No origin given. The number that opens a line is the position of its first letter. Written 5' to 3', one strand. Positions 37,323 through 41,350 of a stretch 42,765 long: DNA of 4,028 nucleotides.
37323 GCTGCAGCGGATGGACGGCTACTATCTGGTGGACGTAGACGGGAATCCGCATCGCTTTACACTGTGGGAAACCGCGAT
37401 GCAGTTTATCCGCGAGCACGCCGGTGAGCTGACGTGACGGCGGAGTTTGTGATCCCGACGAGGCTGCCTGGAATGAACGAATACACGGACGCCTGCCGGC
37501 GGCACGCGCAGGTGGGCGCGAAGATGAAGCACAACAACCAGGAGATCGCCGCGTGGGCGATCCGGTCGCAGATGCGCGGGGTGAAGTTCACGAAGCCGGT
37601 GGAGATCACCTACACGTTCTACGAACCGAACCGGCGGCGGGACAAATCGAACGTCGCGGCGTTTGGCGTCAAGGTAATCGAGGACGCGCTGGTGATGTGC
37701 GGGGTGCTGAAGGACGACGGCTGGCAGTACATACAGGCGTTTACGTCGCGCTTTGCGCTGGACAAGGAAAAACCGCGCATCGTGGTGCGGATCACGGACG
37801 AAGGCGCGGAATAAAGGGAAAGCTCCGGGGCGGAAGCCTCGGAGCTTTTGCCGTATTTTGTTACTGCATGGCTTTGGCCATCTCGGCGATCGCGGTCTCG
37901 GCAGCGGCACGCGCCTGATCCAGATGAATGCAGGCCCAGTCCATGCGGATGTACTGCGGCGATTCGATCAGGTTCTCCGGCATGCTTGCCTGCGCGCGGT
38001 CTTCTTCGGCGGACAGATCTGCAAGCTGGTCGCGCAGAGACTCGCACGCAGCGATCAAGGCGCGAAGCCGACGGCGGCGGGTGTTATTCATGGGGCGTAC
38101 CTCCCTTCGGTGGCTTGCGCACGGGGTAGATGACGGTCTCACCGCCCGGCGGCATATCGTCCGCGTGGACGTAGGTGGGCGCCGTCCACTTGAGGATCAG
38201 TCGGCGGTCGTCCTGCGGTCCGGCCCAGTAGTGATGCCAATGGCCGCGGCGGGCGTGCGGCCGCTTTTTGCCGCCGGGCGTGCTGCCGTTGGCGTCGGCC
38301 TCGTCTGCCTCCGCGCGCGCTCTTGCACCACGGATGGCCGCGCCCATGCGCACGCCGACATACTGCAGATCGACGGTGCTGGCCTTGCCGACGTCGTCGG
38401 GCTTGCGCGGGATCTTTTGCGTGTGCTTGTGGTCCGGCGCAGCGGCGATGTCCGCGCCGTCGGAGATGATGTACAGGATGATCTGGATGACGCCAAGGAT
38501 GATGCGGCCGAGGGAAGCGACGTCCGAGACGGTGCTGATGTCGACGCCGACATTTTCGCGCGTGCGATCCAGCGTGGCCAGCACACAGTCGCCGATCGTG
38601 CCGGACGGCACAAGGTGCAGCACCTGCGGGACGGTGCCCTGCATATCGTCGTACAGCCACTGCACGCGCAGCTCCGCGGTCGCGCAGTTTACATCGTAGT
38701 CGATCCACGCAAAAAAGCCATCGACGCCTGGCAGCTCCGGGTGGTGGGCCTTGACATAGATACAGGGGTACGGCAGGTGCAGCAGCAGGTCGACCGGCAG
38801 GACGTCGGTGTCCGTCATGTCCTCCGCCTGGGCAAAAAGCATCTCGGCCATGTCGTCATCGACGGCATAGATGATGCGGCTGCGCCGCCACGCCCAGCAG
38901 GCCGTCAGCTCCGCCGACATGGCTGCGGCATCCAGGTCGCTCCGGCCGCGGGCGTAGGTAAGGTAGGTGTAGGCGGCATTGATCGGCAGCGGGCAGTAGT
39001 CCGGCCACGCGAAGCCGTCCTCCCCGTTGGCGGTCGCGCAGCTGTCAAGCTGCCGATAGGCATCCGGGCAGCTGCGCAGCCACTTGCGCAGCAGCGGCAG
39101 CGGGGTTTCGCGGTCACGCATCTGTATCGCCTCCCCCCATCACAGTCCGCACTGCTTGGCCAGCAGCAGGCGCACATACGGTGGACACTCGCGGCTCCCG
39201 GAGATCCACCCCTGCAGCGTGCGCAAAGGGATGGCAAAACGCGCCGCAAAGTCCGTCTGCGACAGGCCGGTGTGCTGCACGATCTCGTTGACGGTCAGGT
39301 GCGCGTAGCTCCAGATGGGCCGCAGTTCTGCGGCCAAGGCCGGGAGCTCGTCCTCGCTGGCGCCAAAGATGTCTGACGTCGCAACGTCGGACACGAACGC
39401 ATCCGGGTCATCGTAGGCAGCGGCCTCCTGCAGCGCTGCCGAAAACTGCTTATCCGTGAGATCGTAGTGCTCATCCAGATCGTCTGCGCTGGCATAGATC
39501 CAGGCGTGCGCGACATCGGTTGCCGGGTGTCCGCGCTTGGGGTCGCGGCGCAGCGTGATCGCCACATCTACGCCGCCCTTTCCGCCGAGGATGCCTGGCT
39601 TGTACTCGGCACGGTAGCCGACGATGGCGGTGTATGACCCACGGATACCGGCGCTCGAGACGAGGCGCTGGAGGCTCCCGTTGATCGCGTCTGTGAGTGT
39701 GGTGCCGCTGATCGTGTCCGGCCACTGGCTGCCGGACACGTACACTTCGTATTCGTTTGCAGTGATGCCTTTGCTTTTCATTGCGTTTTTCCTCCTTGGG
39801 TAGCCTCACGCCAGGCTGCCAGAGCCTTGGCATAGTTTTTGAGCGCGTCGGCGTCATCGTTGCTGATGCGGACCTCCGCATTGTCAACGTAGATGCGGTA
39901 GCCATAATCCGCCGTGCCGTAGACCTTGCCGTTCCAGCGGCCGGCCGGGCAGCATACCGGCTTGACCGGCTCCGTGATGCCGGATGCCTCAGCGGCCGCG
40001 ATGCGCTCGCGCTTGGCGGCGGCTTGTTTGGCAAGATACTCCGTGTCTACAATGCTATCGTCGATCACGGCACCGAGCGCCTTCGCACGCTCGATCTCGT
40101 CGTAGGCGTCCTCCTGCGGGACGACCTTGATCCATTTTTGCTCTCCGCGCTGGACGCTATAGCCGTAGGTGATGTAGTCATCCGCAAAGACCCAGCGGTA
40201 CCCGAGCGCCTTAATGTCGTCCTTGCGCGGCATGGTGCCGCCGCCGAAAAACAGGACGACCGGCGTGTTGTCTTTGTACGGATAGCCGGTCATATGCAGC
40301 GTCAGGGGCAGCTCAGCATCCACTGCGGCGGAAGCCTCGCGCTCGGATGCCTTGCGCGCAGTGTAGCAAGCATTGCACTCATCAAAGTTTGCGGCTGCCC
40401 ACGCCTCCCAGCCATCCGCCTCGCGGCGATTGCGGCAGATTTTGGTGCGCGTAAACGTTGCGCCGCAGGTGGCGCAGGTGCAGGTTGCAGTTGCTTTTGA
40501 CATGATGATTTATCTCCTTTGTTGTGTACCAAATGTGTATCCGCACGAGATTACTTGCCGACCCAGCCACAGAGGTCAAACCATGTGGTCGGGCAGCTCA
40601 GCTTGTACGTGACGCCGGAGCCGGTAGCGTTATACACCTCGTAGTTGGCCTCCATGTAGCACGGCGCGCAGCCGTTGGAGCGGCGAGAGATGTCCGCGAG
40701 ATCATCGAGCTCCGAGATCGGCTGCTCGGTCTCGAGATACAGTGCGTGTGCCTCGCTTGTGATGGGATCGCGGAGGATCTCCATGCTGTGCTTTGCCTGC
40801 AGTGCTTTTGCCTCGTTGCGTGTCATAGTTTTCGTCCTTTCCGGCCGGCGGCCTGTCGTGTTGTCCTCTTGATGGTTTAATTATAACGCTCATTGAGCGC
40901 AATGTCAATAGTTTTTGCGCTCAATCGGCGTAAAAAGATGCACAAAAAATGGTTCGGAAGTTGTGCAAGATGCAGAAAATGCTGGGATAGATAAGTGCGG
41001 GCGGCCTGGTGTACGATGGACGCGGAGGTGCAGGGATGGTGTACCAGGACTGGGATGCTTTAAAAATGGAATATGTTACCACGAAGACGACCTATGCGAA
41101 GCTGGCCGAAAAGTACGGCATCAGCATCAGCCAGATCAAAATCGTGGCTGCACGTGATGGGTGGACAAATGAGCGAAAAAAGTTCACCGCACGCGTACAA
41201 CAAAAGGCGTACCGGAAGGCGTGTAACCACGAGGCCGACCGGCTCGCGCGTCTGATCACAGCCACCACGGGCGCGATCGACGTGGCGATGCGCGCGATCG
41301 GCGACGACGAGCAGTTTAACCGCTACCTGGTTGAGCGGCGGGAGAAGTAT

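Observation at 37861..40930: Five-gene minus-strand operon of unknown function under a consensus, operator-clamped promoter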

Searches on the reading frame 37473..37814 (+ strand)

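Call 83: search_protein_families(library=pfam, proteins=[window:37473-37814:+], max_evalue=0.01)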
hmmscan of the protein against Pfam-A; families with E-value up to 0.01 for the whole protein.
window:37473-37814:+ (113 aa): 1 family
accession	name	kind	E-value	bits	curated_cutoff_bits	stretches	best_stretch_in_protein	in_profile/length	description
PF05866.16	RusA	-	5.3e-05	24.3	22.8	1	17-108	25-124/124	Endodeoxyribonuclease RusA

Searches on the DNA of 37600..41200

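Call 79: search_rna_families(source=window, start=37600, end=41200, threshold=evalue, max_evalue=1)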
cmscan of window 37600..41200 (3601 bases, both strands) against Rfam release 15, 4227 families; matches with E-value up to 1: 0.
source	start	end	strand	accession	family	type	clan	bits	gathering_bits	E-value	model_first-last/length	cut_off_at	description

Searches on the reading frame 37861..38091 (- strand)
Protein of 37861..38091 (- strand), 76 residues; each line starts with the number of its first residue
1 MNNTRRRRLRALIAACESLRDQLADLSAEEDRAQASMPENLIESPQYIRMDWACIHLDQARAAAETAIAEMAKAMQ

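Call 3: search_protein_families(library=pfam, proteins=[window:37861-38091:-], max_evalue=1)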
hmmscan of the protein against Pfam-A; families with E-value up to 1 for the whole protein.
window:37861-38091:- (76 aa): 1 family
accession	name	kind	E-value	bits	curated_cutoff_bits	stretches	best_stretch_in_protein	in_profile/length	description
PF14053.11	DUF4248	-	0.25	11.9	27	1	6-30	24-48/68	Domain of unknown function (DUF4248)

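Call 4: search_protein_families(library=phrogs, proteins=[window:37861-38091:-], max_evalue=0.1)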
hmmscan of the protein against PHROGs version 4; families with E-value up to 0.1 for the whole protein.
window:37861-38091:- (76 aa): 1 family
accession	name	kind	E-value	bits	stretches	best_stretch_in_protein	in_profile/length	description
phrog_4068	-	unknown function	3e-09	38.5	1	1-74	1-81/89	-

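Call 8: search_protein_families(library=padloc, proteins=[window:37861-38091:-], max_evalue=0.1)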
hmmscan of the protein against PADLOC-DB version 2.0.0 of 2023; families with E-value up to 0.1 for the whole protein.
window:37861-38091:- (76 aa): 0 families

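Call 9: search_protein_families(library=ncbifam, proteins=[window:37861-38091:-], max_evalue=0.1)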
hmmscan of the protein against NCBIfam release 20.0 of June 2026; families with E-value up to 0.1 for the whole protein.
window:37861-38091:- (76 aa): 1 family
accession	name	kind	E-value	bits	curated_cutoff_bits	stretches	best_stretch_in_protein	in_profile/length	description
TIGR02473.1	flagell_FliJ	equivalog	0.025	15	50.45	1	4-75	17-91/141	flagellar export protein FliJ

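Call 73: search_dna_similar(query=window:37861-38091:-, collection=phages, mode=protein, max_evalue=0.01, max_rows=15)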
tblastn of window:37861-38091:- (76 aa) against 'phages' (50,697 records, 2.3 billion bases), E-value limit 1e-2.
No match.

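Call 80: find_homologous_proteins(query=window:37861-38091:-, max_evalue=0.01)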
Query window:37861-38091:- (76 aa): 24 proteins with E <= 0.01 among 34 candidates.
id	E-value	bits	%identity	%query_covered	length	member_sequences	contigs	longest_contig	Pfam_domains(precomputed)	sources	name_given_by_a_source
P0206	8.8e-37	141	93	100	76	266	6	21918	-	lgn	-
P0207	2.8e-34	133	91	100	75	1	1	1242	-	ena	-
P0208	7.6e-34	132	86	100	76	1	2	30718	-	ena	-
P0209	1.2e-33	131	86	100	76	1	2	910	-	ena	-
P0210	1.4e-33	131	86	100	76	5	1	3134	-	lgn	-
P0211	2.5e-33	130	84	100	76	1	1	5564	-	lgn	-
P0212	3.2e-33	130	86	100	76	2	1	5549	-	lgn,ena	-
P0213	3.2e-33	130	83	84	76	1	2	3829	-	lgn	-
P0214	3.8e-33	130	84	100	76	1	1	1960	-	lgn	-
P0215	6.7e-33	129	84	100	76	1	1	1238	-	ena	-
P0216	1.0e-32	128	82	100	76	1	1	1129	-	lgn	-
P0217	8.5e-30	119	89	100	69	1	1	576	-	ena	-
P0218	2.5e-28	115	87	61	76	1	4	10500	-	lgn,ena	-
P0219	2.4e-27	111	83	63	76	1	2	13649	-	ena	-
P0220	1.7e-26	109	86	86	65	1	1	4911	-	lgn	-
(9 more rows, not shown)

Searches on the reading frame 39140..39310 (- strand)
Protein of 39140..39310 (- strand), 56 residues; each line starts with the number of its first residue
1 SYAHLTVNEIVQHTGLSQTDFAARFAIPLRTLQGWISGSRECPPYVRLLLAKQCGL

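Call 55: search_solved_structures(query=window:39140-39310:-, max_evalue=10, show_alignments=3)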
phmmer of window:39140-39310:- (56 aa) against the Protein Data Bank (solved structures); distinct sequences matched with E-value up to 10: 2.
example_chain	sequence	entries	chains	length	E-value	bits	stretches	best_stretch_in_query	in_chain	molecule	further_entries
2ppx_A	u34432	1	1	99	0.0079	19.6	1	14-44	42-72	Uncharacterized protein Atu1735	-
7xi5_A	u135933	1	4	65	0.054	17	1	13-46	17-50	Transcriptional regulator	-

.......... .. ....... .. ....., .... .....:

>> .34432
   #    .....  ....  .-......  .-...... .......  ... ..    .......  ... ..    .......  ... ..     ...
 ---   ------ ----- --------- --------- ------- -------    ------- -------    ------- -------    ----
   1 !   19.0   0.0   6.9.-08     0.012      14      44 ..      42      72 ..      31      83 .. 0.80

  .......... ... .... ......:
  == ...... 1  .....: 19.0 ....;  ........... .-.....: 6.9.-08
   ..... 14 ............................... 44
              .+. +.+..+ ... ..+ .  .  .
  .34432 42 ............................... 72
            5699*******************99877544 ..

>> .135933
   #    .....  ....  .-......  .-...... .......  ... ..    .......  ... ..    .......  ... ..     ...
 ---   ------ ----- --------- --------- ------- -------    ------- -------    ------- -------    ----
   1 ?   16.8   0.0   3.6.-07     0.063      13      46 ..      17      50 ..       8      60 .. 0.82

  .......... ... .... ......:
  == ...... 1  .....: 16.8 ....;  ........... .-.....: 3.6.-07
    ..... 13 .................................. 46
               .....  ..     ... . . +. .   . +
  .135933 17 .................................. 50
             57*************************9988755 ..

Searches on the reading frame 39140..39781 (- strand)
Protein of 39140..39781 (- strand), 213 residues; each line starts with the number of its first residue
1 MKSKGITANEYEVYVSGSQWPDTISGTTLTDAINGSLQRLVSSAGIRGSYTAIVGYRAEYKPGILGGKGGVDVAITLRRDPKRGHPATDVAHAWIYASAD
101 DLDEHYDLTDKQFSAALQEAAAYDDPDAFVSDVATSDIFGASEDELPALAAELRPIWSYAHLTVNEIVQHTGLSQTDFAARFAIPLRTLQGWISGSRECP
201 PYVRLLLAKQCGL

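Call 3: search_protein_families(library=pfam, proteins=[window:39140-39781:-], max_evalue=1)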
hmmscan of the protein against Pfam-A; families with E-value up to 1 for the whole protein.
window:39140-39781:- (213 aa): 3 families
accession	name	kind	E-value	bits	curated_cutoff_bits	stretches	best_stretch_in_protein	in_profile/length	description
PF20432.4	Xre-like-HTH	-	0.0064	17.2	25.8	1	164-190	15-41/63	Antitoxin Xre-like helix-turn-helix domain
PF13518.12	HTH_28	-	0.078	13.5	25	1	172-194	12-34/52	Helix-turn-helix domain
PF01381.28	HTH_3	-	0.12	12.8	23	1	172-198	9-35/55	Helix-turn-helix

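Call 4: search_protein_families(library=phrogs, proteins=[window:39140-39781:-], max_evalue=0.1)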
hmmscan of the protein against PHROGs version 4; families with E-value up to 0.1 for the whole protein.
window:39140-39781:- (213 aa): 5 families
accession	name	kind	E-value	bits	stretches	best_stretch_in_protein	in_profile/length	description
phrog_25567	-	unknown function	1.2e-09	39.1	1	112-208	6-99/115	-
phrog_2104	-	unknown function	0.00067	20.8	1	154-206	34-86/103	-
phrog_955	-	DNA, RNA and nucleotide metabolism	0.0015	19.3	1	169-201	34-66/142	HTH DNA binding protein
phrog_8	-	transcription regulation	0.031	14.7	1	169-201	167-199/346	transcriptional regulator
phrog_8898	-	unknown function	0.035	14.8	1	165-207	7-49/70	-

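Call 8: search_protein_families(library=padloc, proteins=[window:39140-39781:-], max_evalue=0.1)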
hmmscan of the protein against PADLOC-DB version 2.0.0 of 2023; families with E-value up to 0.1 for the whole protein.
window:39140-39781:- (213 aa): 0 families

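Call 9: search_protein_families(library=ncbifam, proteins=[window:39140-39781:-], max_evalue=0.1)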
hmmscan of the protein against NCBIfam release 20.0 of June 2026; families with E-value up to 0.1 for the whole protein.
window:39140-39781:- (213 aa): 2 families
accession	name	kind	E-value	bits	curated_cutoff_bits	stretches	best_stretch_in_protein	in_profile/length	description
NF009172.0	PRK12519.1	subfamily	0.059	12.9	222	1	163-192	148-177/194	RNA polymerase sigma factor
NF009167.0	PRK12514.1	equivalog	0.081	12.8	265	0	171-195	145-169/180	RNA polymerase sigma factor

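Call 13: search_solved_structures(query=window:39140-39781:-, max_evalue=10)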
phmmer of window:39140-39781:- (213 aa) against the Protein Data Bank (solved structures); distinct sequences matched with E-value up to 10: 7.
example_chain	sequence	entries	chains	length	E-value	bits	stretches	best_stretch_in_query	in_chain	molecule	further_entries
2ppx_A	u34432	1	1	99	0.04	17.3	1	147-201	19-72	Uncharacterized protein Atu1735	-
7xi5_A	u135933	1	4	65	0.77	13.1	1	170-203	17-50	Transcriptional regulator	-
6gsm_s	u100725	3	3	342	0.87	12.9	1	88-182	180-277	Eukaryotic translation initiation factor 3 subunit I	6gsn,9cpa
3jap_q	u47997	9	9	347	0.89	12.9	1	88-182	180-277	eIF3i | Eukaryotic translation initiation factor 3 subunit I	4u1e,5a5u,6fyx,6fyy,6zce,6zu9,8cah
1zos_A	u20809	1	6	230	0.98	12.7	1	78-153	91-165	5'-methylthioadenosine / S-adenosylhomocysteine nucleosidase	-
3mms_A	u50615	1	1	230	0.98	12.7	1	78-153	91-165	5'-methylthioadenosine / S-adenosylhomocysteine nucleosidase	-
3zwl_B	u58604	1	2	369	1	12.7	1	88-182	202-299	EUKARYOTIC TRANSLATION INITIATION FACTOR 3 SUBUNIT I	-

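Call 36: find_homologous_proteins(query=window:39140-39781:-, max_evalue=0.001)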
Query window:39140-39781:- (213 aa): 7 proteins with E <= 0.001 among 503 candidates.
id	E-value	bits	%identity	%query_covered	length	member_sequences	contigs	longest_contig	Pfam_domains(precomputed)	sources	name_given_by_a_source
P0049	9.0e-134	462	97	100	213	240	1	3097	-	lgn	-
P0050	5.0e-127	440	95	100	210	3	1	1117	-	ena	-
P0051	6.7e-127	440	92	100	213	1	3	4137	-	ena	-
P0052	3.2e-123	428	92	100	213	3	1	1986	-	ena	-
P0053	1.7e-121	422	90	100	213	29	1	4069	-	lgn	-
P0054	4.1e-118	411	87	100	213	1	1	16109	-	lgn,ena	-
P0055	1.1e-102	361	94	82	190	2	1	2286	-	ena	-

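Call 45: search_protein_representatives(protein=window:39140-39781:-)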
Query: 213 residues. Proteins with E-value up to 0.001 (for the whole library): 616; up to 1e-10: 109; up to 1e-30: 0. The best 150 are listed.
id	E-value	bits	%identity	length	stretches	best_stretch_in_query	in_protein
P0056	2.1e-30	122.8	50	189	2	103-213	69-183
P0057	8.4e-22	94.7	51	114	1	108-213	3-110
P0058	1.2e-20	90.9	50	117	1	108-209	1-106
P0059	3.8e-20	89.2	50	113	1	111-213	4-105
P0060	4.7e-19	85.7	38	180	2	110-212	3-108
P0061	8.5e-19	84.9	51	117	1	108-213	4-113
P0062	1.6e-18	84.0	48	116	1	112-213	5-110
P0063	2.0e-18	83.6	45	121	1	105-213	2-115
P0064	2.1e-17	80.3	45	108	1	109-213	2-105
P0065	2.3e-17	80.2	43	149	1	103-213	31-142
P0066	2.5e-17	80.0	39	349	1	98-213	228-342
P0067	4.2e-17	79.3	44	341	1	108-212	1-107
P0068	8.5e-17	78.3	37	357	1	66-212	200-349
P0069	8.9e-17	78.3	47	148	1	107-213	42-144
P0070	1.0e-16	78.0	29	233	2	108-212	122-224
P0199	8.5e-10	55.5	46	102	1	19-106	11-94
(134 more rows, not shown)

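Call 68: predict_structure(alignment_id=A3)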
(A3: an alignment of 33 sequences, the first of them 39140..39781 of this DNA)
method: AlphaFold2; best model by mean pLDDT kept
length: 213 residues; sequences in the alignment: 33
mean_pLDDT: 77.7   pTM: 0.55
mean pLDDT of the five models: 77.7, 74.8, 72.7, 72.6, 72.1
residues with pLDDT >= 90: 78; 70-90: 57; 50-70: 65; < 50: 13
segments of 3 or more residues with pLDDT < 50: 2-5, 84-86, 98-102
pLDDT, mean of each block of 10 residues (from residue 1): 50 69 69 75 68 66 55 69 57 57 68 92 94 91 84 89 95 97 98 96 91 81
secondary structure, 60 per line:
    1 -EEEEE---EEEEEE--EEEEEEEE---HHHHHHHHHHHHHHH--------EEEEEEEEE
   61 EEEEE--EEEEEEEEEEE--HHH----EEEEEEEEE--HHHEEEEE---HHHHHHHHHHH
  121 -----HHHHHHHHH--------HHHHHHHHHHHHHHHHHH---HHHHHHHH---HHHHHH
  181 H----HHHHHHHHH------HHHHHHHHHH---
elements in order: E2-6 E10-15 E18-25 H29-43 E52-65 E68-78 E88-96 E102-106 H110-120 H126-134 H143-160 H164-171 H175-181 H186-194 H201-210

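Call 75: fold_search(model_id=the predicted structure, library=pdb)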
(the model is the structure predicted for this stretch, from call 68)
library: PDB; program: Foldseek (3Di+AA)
matches with E <= 10: 752; with E <= 0.001: 0
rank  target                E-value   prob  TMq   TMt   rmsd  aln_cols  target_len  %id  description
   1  6ulg_N                5.2e-02  0.21  0.16  0.09  17.2       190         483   13  Cryo-EM structure of the FLCN-FNIP2-Rag-Ragulator complex (released 2019-11-20)
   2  3sot_C                7.3e-02  0.12  0.11  0.09  14.2       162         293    8  Crystal structure of a Multidomain protein including DUF1735 (BACOVA_03322) from Bacteroides ovatus at 2.80 A resoluti (released 2011-07-27)
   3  7tdz_A                9.6e-02  0.15  0.14  0.03  16.0       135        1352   12  Cryo-EM model of protomer of the cytoplasmic ring of the nuclear pore complex from Xenopus laevis (released 2022-06-22)
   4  8f2r_I                1.3e-01  0.35  0.17  0.18  18.2       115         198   10  Human CCC complex (released 2023-05-24)
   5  3nop                  1.3e-01  0.18  0.18  0.10  11.2       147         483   10  Light-induced intermediate structure L1 of Pseudomonas aeruginosa bacteriophytochrome (released 2012-11-07)
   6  6ide_A                1.5e-01  0.21  0.18  0.17  15.8       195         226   11  Crystal structure of the Vibrio cholera VqmA-Ligand-DNA complex provides molecular mechanisms for drug design (released 2019-01-16)
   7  9r2r_A                1.6e-01  0.11  0.13  0.16  13.8       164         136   10  De novo designed M7 protein fold (released 2025-05-14)
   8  8dhb_I                1.7e-01  0.08  0.13  0.09  16.2       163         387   11  Active FLCN GAP complex (released 2022-09-28)
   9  5gjv_F                1.7e-01  0.07  0.13  0.06  16.9       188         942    8  Structure of the mammalian voltage-gated calcium channel Cav1.1 complex at near atomic resolution (released 2016-09-14)
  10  6ugl_A                1.8e-01  0.16  0.15  0.15  15.0       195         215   11  Vibrio cholerae quorum-sensing receptor VqmA bound to its autoinducer ligand DPO (released 2020-01-29)
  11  8hmb_E                1.8e-01  0.08  0.14  0.06  15.4       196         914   11  Cryo-EM structure of human high-voltage activated L-type calcium channel CaV1.2 in complex with benidipine (BEN) (released 2024-04-24)
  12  6ide_B                2.2e-01  0.20  0.19  0.18  15.6       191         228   12  Crystal structure of the Vibrio cholera VqmA-Ligand-DNA complex provides molecular mechanisms for drug design (released 2019-01-16)
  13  9o4g_A                2.6e-01  0.14  0.18  0.07  18.5       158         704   16  Cryo-EM structure of the CHSY3-CHPF1 chondroitin synthase heterodimer (released 2026-03-04)
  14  3clo_C                2.9e-01  0.15  0.16  0.14  15.4       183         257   12  Crystal structure of putative transcriptional regulator containing a LuxR DNA binding domain (NP_811094.1) from Bacter (released 2008-04-01)
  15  1b7e                  3.1e-01  0.12  0.15  0.09  16.1       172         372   10  TRANSPOSASE INHIBITOR (released 1999-04-21)
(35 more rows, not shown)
